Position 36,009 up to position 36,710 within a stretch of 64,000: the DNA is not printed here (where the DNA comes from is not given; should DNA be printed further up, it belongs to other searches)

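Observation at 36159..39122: Tightly coupled cassette with no assignable chemistry: split transketolase, 2OG oxygenase and a 133-aa orphan inside a sugar operon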

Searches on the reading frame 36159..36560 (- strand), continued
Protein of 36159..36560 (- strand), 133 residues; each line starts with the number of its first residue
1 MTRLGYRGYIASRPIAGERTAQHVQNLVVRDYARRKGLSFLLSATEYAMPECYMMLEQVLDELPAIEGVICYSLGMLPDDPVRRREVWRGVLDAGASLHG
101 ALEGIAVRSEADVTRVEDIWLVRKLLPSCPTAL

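Call 46: search_protein_families(library=ncbifam, proteins=[L040:7208-8065:+, L040:8075-8995:+, L040:12655-13386:+, L040:13401-15128:+, L059:8116-9078:+, L059:5403-7859:+, L059:4126-5370:+, L033:7958-8983:+, L033:4477-7071:+, L001:18907-20004:+], max_evalue=0.00001)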
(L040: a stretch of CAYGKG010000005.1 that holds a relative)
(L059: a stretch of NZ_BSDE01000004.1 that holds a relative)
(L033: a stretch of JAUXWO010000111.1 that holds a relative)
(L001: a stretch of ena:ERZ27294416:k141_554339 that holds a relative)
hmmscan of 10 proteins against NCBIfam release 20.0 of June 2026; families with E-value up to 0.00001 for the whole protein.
L040:7208-8065:+ (285 aa): 5 families
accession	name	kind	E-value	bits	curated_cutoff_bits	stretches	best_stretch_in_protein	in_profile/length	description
NF000994.0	PRK00104.1-3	equivalog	2.6e-29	102.6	234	1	36-273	3-240/246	segregation/condensation protein A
NF000995.0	PRK00104.1-4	equivalog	2.7e-29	102.3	315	1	36-275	4-247/251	segregation/condensation protein A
NF000993.0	PRK00104.1-2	equivalog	2.2e-25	89.7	268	1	40-274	4-233/237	segregation/condensation protein A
NF000992.0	PRK00104.1-1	equivalog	9.9e-19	67.8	417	1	41-273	7-242/247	segregation/condensation protein A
NF001751.0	PRK00478.1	equivalog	1.3e-10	40.8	436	1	32-112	156-237/505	segregation/condensation protein A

L040:8075-8995:+ (306 aa): 2 families
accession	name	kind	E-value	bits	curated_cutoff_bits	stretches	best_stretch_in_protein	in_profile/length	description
TIGR00281.1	TIGR00281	equivalog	6e-29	101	89.2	1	7-169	2-169/186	SMC-Scp complex subunit ScpB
NF001106.1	PRK00135.2-1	exception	1.3e-21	76.9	300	1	78-166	280-367/377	SMC-Scp complex subunit ScpB, long form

L040:12655-13386:+ (243 aa): 0 families

L040:13401-15128:+ (575 aa): 5 families
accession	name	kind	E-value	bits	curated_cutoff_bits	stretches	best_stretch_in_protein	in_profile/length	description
NF040852.1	nitrile_Arch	equivalog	9e-35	120.1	500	1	8-286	1-260/262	nitrilase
TIGR03381.1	agmatine_aguB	equivalog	7.6e-26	91.1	410.25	1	9-288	2-278/279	N-carbamoylputrescine amidase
NF033621.1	de_GSH_amidase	exception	3.6e-16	59.3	355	1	9-207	1-204/260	deaminated glutathione amidase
NF043013.1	DeGluthAmidYersProt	equivalog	2.9e-08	33.2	500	0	9-208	5-215/278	deaminated glutathione amidase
TIGR04048.1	nitrile_sll0784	equivalog_domain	4.2e-08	32.5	502.6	1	8-273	3-279/301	Nit6803 family nitrilase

L059:8116-9078:+ (320 aa): 3 families
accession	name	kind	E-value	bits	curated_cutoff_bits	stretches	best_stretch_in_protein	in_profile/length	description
TIGR00765.1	yihY_not_rbn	subfamily_domain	1.6e-17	64.2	73.15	1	42-293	1-255/259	YihY family inner membrane protein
NF002457.0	PRK01637.1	equivalog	3.4e-14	52.7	307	1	42-297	18-277/295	virulence factor BrkB family protein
NF003256.0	PRK04214.1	equivalog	7e-14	51.6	500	1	38-310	14-291/412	ribonuclease BN/unknown domain fusion protein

L059:5403-7859:+ (818 aa): 10 families
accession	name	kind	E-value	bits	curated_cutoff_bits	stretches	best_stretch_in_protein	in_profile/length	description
TIGR00763.1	lon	equivalog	2.8e-264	879.4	608.05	1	10-790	1-795/795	endopeptidase La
NF008053.0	PRK10787.1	equivalog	6.8e-248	824.7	891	1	7-795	9-776/784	endopeptidase La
TIGR02903.1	spore_lon_C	equivalog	1.1e-27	96.9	678.8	1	605-789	437-614/615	Lon family ATP-dependent protease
TIGR00764.1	lon_rel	equivalog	3e-27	95.5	516.6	1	615-791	420-594/608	ATP-dependent protease LonB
TIGR02902.1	spore_lonB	equivalog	2.2e-24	86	723.3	1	613-789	347-530/531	ATP-dependent protease LonB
TIGR02653.1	Lon_rel_chp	hypoth_equivalog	7.3e-17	60.9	628.25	1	612-782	493-664/675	protease Lon-related BREX system protein BrxL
TIGR00368.1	TIGR00368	hypoth_equivalog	1.5e-07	30.4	362.4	0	629-788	13-162/499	YifB family Mg chelatase-like AAA ATPase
NF003229.0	PRK04195.1-5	equivalog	1e-06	27.8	280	1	364-447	47-120/413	replication factor C large subunit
TIGR02639.1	ClpA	equivalog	1.9e-06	26.4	993.15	0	364-485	490-605/734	ATP-dependent Clp protease ATP-binding subunit ClpA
TIGR00416.1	sms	equivalog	4.2e-06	25.8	403.05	0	678-763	353-437/454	DNA repair protein RadA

L059:4126-5370:+ (414 aa): 18 families
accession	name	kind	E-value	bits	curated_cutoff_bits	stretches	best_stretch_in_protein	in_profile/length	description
NF003745.1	PRK05342.1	equivalog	5.2e-186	618.5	359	1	5-401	3-401/418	ATP-dependent Clp protease ATP-binding subunit ClpX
TIGR00382.1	clpX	equivalog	6.3e-185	615.1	370.75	1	1-400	1-406/414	ATP-dependent protease ATP-binding subunit ClpX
TIGR00390.1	hslU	equivalog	3.4e-58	197.6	362.45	3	62-167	3-104/441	ATP-dependent protease ATPase subunit HslU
TIGR02639.1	ClpA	equivalog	3.2e-11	42.2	993.15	0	287-378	628-715/734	ATP-dependent Clp protease ATP-binding subunit ClpA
NF008004.0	PRK10733.1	equivalog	1.7e-09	36.2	1008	1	49-191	131-260/644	ATP-dependent zinc metalloprotease FtsH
TIGR03346.1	chaperone_ClpB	equivalog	2.9e-09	35.8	1232.1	0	66-134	560-619/853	ATP-dependent chaperone ClpB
TIGR01241.2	FtsH_fam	equivalog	3.9e-09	35.8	600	1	50-191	142-270/598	ATP-dependent zinc metalloprotease FtsH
NF003069.1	PRK03992.1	subfamily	2.9e-08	33.3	500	1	111-212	166-258/379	proteasome-activating nucleotidase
TIGR03345.1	VI_ClpV1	equivalog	3.1e-08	32.4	884.95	0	271-378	730-831/852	type VI secretion system ATPase TssH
TIGR01243.1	CDC48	subfamily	3.1e-08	32.4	802.65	1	112-215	214-308/733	CDC48 family AAA ATPase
NF041006.2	cell_div_CdvC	equivalog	4.8e-08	32.3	650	1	112-187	136-210/370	cell division protein CdvC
TIGR01242.2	TIGR01242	subfamily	6e-08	32.1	500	1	112-213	150-242/362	proteasome-activating nucleotidase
NF000868.0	PRK00080.1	equivalog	1.1e-07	31.1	282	1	68-191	23-118/330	Holliday junction branch migration DNA helicase RuvB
NF047748.1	PrtsmActNtasePan1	equivalog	8.7e-07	28.3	750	1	110-212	182-275/405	proteasome-activating nucleotidase Pan1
NF047747.1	PrtsmActNtasePan2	equivalog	1.2e-06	28.1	700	1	110-212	185-278/397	proteasome-activating nucleotidase Pan2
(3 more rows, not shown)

L033:7958-8983:+ (341 aa): 11 families
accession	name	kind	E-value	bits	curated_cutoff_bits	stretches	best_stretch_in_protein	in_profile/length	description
TIGR01472.1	gmd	equivalog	1.6e-127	425.4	415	1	19-332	1-340/342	GDP-mannose 4,6-dehydratase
TIGR04180.1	EDH_00030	hypoth_equivalog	4.2e-29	101.5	475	1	22-317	2-296/297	NAD-dependent 4,6-dehydratase LegB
TIGR01181.1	dTDP_gluc_dehyt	equivalog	5.7e-27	94.6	365.1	1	21-324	2-305/321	dTDP-glucose 4,6-dehydratase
TIGR01179.1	galE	equivalog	1e-22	80.4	262.3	1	21-188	2-170/332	UDP-glucose 4-epimerase GalE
TIGR02622.1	CDP_4_6_dhtase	equivalog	1.2e-18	67.4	278.45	1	19-182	5-172/352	CDP-glucose 4,6-dehydratase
NF007582.0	PRK10217.1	equivalog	3.2e-13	49.5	698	1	19-272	2-265/355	dTDP-glucose 4,6-dehydratase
NF043036.1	ErythonDh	equivalog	4e-11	42.7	325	1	20-178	2-163/321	D-erythronate dehydrogenase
NF007490.0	PRK10084.1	subfamily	9.2e-09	34.7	649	1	21-269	3-269/361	dTDP-glucose 4,6-dehydratase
NF011728.1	PRK15181.1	equivalog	1.3e-07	30.9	760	1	19-198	16-199/348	Vi polysaccharide biosynthesis UDP-N-acetylglucosaminuronic acid C-4 epimerase TviC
TIGR02197.1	heptose_epim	equivalog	2.8e-07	30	274.6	1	22-282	2-265/316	ADP-glyceromanno-heptose 6-epimerase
NF007956.0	PRK10675.1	subfamily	3.4e-07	29.7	394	1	20-178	2-163/338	UDP-glucose 4-epimerase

L033:4477-7071:+ (864 aa): 0 families

L001:18907-20004:+ (365 aa): 14 families
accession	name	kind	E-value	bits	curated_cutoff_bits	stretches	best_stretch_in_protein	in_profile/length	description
TIGR02622.1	CDP_4_6_dhtase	equivalog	1e-124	416.2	278.45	1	18-362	1-349/352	CDP-glucose 4,6-dehydratase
TIGR01181.1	dTDP_gluc_dehyt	equivalog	1.8e-26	93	365.1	1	23-345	1-315/321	dTDP-glucose 4,6-dehydratase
TIGR04180.1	EDH_00030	hypoth_equivalog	1.8e-20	73.2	475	1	24-294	1-260/297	NAD-dependent 4,6-dehydratase LegB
TIGR01179.1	galE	equivalog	2.3e-17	62.8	262.3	1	23-185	1-161/332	UDP-glucose 4-epimerase GalE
NF007956.0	PRK10675.1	subfamily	1.3e-11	44.2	394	1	74-182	55-162/338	UDP-glucose 4-epimerase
TIGR01472.1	gmd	equivalog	8.1e-11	41.7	415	1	25-187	4-173/342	GDP-mannose 4,6-dehydratase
NF007582.0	PRK10217.1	equivalog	1.5e-09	37.4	698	1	77-250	59-236/355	dTDP-glucose 4,6-dehydratase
NF043036.1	ErythonDh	equivalog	2e-08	33.8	325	1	72-199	55-179/321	D-erythronate dehydrogenase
NF007490.0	PRK10084.1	subfamily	4e-08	32.6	649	1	77-186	58-184/361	dTDP-glucose 4,6-dehydratase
TIGR03466.1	HpnA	hypoth_equivalog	4.4e-07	29.1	367.65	1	23-145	2-114/327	hopanoid-associated sugar epimerase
NF042422.1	oxyalk_red_OleD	equivalog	1.1e-06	28.2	580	1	23-177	2-147/329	2-alkyl-3-oxoalkanoate reductase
TIGR01214.1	rmlD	equivalog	3.3e-06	26.4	224.05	1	72-184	30-139/285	dTDP-4-dehydrorhamnose reductase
NF011728.1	PRK15181.1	equivalog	4.9e-06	25.8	760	1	75-187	75-183/348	Vi polysaccharide biosynthesis UDP-N-acetylglucosaminuronic acid C-4 epimerase TviC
NF042423.1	oxyalk_red_Shew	equivalog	6.3e-06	25.5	580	1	22-134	9-109/331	2-alkyl-3-oxoalkanoate reductase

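Call 48: search_dna_similar(query=window:36159-36560:-, collection=plasmids, mode=protein, max_rows=25)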
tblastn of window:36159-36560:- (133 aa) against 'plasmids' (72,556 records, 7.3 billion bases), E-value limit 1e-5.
No match.

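Call 86: search_protein_representatives(alignment_id=A1)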
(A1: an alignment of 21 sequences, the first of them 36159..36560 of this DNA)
Query: 21 sequences, 135 profile positions. Proteins with E-value up to 0.001 (for the whole library): 849; up to 1e-10: 513; up to 1e-30: 113. The best 150 are listed.
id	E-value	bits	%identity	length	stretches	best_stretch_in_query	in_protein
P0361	4.8e-82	288.7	-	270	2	4-125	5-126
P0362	1.0e-54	200.2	-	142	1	2-133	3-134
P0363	5.3e-52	191.4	-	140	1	1-133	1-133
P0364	5.8e-51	188.0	-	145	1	2-129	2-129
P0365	1.8e-50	186.5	-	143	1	3-131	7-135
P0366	2.2e-50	186.2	-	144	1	4-130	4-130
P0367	5.2e-49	181.7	-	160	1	2-132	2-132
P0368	3.8e-48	178.9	-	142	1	3-133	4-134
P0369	4.1e-48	178.8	-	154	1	3-132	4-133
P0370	6.9e-47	174.8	-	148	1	4-130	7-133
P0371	1.1e-46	174.1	-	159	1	3-131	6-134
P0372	2.7e-46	172.9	-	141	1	7-131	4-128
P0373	4.6e-46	172.2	-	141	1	5-129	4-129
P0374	6.7e-46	171.6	-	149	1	2-129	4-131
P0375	8.0e-46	171.4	-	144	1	5-131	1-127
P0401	1.5e-38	147.8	-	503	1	16-127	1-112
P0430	3.2e-35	137.1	-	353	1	7-125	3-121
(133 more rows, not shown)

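Call 88: search_protein_families(library=pfam, proteins=[P0401, P0430, P0361], max_evalue=0.001)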
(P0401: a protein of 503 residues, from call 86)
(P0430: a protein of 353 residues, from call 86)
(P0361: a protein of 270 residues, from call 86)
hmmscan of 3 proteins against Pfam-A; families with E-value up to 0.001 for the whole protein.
P0401 (503 aa): 6 families
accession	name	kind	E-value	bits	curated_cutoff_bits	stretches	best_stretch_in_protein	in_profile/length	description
PF13489.12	Methyltransf_23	-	1.4e-22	80.6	27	1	222-358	18-161/164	Methyltransferase domain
PF08242.18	Methyltransf_12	-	1.2e-15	58.5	30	1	231-319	1-98/98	Methyltransferase domain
PF08241.18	Methyltransf_11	-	5.4e-13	49.8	21.2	1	231-321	1-95/95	Methyltransferase domain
PF13649.12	Methyltransf_25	-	4e-10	40.7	27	1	231-317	2-97/97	Methyltransferase domain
PF13847.12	Methyltransf_31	-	8.6e-09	35.7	27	0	285-325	73-113/145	Methyltransferase domain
PF00891.24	Methyltransf_2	-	0.00015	21.6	22.3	1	198-321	34-164/210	O-methyltransferase domain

P0430 (353 aa): 10 families
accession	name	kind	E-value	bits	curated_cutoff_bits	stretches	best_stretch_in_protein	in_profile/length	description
PF13847.12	Methyltransf_31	-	1.5e-14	54.4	27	1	207-340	3-143/145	Methyltransferase domain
PF13649.12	Methyltransf_25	-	1.1e-13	52.1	27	1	211-298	1-92/97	Methyltransferase domain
PF08241.18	Methyltransf_11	-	1.1e-13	52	21.2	1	212-298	1-86/95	Methyltransferase domain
PF08242.18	Methyltransf_12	-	1e-11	45.9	30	1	212-297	1-90/98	Methyltransferase domain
PF13489.12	Methyltransf_23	-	1.3e-10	41.7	27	1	194-343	7-159/164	Methyltransferase domain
PF05175.20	MTS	-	1.3e-06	28.6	23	1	201-276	25-104/170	Methyltransferase small domain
PF07021.18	MetW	-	2.1e-06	28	21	1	206-304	12-107/193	Methionine biosynthesis protein MetW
PF13679.12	Methyltransf_32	-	3.8e-06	27.4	27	1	193-268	10-86/143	Methyltransferase domain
PF02353.26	CMAS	-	4.3e-05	23.4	27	1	199-297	54-154/273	Mycolic acid cyclopropane synthetase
PF01728.25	FtsJ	-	0.00051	20.4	24.1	0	199-276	12-97/181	FtsJ-like methyltransferase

P0361 (270 aa): 0 families

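Call 90: find_encoding_contigs(protein=P0430, flank=10000, max_places=3)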
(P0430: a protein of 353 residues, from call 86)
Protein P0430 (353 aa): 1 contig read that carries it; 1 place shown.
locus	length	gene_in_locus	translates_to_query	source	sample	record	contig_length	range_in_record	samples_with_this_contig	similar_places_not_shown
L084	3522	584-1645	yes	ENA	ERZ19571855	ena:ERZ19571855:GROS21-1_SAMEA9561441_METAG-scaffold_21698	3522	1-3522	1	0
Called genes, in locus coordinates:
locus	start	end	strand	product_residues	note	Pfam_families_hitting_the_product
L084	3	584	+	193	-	?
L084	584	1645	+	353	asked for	PF13489:Methyltransf_23, PF13679:Methyltransf_32 (weak), PF05175:MTS (weak), PF07021:MetW (weak), PF13847:Methyltransf_31, PF08241:Methyltransf_11, PF08242:Methyltransf_12, PF13649:Methyltransf_25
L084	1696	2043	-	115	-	-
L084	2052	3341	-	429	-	-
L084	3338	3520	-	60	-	?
